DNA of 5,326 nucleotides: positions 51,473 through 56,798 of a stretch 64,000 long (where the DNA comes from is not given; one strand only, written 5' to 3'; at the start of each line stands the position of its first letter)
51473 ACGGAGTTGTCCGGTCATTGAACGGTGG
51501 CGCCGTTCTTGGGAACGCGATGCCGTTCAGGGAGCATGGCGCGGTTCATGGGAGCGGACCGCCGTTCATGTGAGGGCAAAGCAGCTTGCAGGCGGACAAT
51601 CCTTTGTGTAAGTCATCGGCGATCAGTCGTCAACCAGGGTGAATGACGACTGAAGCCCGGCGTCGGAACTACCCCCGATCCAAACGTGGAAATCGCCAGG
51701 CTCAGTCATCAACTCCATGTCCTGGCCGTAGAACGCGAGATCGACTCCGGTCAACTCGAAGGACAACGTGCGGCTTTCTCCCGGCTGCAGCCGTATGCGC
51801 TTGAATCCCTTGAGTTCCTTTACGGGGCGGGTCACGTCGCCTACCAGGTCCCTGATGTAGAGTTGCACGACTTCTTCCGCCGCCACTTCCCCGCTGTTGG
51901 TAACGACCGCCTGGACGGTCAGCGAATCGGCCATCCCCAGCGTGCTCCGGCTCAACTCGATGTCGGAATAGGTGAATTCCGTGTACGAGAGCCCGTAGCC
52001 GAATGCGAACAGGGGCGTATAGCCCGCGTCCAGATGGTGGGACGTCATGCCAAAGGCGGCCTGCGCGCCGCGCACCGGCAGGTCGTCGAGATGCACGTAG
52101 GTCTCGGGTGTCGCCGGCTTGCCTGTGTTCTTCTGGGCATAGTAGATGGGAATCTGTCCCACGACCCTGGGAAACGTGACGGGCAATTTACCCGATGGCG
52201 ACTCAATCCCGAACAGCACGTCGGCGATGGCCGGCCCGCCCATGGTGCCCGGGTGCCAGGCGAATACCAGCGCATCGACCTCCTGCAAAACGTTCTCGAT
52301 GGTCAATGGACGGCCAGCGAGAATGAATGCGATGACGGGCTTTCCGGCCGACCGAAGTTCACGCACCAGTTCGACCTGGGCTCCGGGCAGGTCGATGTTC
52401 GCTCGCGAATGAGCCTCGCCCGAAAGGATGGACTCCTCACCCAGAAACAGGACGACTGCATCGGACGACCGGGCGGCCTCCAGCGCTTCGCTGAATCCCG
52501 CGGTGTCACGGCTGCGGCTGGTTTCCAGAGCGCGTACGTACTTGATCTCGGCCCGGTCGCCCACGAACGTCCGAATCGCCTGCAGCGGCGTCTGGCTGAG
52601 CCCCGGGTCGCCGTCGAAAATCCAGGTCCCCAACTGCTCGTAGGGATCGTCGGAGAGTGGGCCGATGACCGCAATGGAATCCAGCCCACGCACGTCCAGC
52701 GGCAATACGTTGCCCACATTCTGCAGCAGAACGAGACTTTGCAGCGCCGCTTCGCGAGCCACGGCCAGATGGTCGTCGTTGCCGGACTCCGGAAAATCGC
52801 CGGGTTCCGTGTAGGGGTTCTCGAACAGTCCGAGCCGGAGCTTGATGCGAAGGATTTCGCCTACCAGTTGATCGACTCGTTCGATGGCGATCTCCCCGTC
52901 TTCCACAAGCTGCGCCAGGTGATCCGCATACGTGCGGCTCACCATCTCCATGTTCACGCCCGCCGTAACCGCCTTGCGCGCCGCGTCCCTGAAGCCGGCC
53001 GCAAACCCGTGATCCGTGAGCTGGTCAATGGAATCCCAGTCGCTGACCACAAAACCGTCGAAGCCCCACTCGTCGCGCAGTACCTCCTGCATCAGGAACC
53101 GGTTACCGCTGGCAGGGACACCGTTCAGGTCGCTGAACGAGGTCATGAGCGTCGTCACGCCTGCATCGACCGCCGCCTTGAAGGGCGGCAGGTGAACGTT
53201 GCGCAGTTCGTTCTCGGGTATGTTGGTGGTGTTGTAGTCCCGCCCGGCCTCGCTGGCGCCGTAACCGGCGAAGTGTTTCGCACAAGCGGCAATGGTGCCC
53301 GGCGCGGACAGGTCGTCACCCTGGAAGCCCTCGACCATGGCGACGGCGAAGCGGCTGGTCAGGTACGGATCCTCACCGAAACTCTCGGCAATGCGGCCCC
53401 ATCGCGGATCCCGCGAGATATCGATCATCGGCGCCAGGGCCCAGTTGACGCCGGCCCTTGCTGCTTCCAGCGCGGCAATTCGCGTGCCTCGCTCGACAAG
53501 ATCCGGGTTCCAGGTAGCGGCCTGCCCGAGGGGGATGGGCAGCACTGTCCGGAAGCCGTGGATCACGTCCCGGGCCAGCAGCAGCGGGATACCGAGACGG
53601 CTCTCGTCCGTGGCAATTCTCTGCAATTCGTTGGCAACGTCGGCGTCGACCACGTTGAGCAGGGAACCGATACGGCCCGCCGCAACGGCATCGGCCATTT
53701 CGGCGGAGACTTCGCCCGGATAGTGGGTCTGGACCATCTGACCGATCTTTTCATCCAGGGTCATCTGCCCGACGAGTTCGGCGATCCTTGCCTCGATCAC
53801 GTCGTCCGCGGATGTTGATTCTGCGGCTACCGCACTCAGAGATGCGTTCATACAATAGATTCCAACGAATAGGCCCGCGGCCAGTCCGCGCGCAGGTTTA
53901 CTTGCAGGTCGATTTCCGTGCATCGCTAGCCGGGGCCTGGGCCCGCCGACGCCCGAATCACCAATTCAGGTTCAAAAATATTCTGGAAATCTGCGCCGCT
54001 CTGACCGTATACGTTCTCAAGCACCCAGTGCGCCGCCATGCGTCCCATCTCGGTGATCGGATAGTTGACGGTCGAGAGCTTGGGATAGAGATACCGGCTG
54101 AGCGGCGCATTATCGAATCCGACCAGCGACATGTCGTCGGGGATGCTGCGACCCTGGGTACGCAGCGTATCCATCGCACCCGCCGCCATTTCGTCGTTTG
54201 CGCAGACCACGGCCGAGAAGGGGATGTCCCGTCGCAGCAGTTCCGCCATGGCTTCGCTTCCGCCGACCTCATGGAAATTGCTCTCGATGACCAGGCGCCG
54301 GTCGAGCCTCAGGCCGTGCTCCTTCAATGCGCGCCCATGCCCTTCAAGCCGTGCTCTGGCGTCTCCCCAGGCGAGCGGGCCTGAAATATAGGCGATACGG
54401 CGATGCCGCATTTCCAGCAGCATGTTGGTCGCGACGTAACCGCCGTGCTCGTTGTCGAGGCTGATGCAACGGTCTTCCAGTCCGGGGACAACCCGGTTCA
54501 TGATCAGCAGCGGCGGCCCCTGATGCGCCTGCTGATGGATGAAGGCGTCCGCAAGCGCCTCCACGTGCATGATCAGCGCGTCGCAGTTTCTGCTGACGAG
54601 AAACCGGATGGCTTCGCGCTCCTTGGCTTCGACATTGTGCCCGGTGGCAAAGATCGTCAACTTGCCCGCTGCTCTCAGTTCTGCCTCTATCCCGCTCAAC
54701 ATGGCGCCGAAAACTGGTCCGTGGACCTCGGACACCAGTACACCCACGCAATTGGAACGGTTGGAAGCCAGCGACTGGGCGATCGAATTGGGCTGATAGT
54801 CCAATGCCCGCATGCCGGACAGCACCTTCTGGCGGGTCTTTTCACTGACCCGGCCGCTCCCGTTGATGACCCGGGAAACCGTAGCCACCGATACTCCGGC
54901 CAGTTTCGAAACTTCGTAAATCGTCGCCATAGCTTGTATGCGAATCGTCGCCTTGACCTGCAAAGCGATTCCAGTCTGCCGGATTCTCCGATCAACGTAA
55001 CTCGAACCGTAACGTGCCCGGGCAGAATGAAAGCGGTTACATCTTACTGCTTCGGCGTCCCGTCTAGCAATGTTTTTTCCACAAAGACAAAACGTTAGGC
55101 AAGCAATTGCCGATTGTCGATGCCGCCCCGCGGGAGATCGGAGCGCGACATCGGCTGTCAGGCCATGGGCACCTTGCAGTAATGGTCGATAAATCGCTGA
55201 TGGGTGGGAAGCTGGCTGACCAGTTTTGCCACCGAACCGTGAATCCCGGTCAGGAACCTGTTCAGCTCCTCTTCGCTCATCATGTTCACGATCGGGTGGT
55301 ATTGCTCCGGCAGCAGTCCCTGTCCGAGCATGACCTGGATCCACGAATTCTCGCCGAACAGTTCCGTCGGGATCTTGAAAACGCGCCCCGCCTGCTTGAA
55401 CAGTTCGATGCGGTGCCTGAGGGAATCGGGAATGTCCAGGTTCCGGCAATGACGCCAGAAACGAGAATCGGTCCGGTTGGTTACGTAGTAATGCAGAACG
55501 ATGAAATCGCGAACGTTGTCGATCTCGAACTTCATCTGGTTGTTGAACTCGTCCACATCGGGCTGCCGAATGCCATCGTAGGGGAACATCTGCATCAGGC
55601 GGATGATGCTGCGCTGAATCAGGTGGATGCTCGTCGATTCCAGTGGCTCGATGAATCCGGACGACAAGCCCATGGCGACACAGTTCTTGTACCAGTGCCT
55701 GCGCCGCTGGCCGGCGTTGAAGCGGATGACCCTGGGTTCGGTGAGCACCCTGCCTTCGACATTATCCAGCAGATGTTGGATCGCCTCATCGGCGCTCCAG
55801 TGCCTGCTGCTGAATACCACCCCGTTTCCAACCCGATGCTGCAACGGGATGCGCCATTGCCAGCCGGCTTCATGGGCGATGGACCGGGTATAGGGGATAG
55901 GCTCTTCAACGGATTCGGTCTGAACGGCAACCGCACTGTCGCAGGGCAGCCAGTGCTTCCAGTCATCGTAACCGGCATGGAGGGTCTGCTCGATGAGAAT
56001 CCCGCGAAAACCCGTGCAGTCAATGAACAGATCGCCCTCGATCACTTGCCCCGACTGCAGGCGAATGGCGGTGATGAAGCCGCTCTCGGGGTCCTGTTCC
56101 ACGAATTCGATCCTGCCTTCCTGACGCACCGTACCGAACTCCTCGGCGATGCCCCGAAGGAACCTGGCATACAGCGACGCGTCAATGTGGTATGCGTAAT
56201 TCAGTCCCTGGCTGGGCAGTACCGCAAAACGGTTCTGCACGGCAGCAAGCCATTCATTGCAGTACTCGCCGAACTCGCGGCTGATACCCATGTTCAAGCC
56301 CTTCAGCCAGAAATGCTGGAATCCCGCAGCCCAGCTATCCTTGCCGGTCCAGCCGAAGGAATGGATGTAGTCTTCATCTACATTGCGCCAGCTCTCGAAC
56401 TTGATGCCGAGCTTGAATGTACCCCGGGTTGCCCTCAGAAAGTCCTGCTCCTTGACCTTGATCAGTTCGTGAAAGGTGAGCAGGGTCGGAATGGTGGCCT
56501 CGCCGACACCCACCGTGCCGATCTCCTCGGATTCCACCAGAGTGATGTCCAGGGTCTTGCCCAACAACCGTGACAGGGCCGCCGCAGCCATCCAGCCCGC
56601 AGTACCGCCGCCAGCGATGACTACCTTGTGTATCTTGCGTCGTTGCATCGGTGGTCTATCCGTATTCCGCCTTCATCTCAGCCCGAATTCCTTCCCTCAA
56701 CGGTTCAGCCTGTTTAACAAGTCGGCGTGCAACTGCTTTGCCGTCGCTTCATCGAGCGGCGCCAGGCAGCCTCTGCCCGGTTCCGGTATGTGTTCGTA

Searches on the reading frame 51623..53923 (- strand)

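Call 52: search_protein_families(library=pfam, proteins=[window:51623-53923:-], max_evalue=0.00001)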
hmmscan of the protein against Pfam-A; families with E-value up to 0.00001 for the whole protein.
window:51623-53923:- (766 aa): 3 families
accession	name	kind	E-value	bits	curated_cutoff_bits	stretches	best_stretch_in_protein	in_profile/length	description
PF00933.27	Glyco_hydro_3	-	1.6e-81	274.6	27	1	55-359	1-315/316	Glycosyl hydrolase family 3 N terminal domain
PF01915.27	Glyco_hydro_3_C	-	9.7e-49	166.5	31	1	397-647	1-200/200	Glycosyl hydrolase family 3 C-terminal domain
PF14310.12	Fn3-like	-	3e-25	88.6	25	1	684-753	1-71/71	Fibronectin type III-like domain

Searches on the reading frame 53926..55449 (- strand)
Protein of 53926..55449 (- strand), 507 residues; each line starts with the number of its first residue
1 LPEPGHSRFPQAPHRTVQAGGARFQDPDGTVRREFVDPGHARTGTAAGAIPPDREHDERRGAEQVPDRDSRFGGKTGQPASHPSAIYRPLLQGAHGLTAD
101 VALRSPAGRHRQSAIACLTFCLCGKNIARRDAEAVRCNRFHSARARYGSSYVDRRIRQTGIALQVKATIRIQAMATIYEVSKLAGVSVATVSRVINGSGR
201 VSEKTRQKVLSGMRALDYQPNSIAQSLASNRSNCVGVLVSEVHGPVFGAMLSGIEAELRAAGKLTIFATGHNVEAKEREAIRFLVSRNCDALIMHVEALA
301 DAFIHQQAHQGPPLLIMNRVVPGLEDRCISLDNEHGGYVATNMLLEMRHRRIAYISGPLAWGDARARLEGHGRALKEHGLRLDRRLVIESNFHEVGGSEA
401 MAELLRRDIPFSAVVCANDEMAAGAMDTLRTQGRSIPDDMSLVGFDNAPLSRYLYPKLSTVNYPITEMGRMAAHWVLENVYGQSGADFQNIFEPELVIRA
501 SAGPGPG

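Call 54: search_protein_families(library=pfam, proteins=[window:53926-55449:-], max_evalue=0.00001)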
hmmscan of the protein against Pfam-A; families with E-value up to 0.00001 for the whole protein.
window:53926-55449:- (507 aa): 4 families
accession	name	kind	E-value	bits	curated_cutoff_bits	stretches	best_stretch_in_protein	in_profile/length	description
PF13377.12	Peripla_BP_3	-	7.8e-31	107.8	26.5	1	343-501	3-166/167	Periplasmic binding protein-like domain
PF00532.27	Peripla_BP_1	-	2.5e-24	86.7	22.2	1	234-480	3-261/281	Periplasmic binding proteins and sugar binding domain of LacI family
PF00356.27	LacI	-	1.5e-18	66.7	27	1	176-221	1-46/46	Bacterial regulatory proteins, lacI family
PF13407.12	Peripla_BP_4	-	9.7e-17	61.8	35.1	1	235-455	1-226/258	Periplasmic binding protein domain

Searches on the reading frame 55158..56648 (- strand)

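Call 54: search_protein_families(library=pfam, proteins=[window:55158-56648:-], max_evalue=0.00001)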
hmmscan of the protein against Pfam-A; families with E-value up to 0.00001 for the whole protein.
window:55158-56648:- (496 aa): 1 family
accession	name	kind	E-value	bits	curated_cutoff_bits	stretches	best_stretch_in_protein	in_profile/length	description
PF04820.20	Trp_halogenase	-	4.1e-189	629.6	21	1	8-458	1-457/458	Tryptophan halogenase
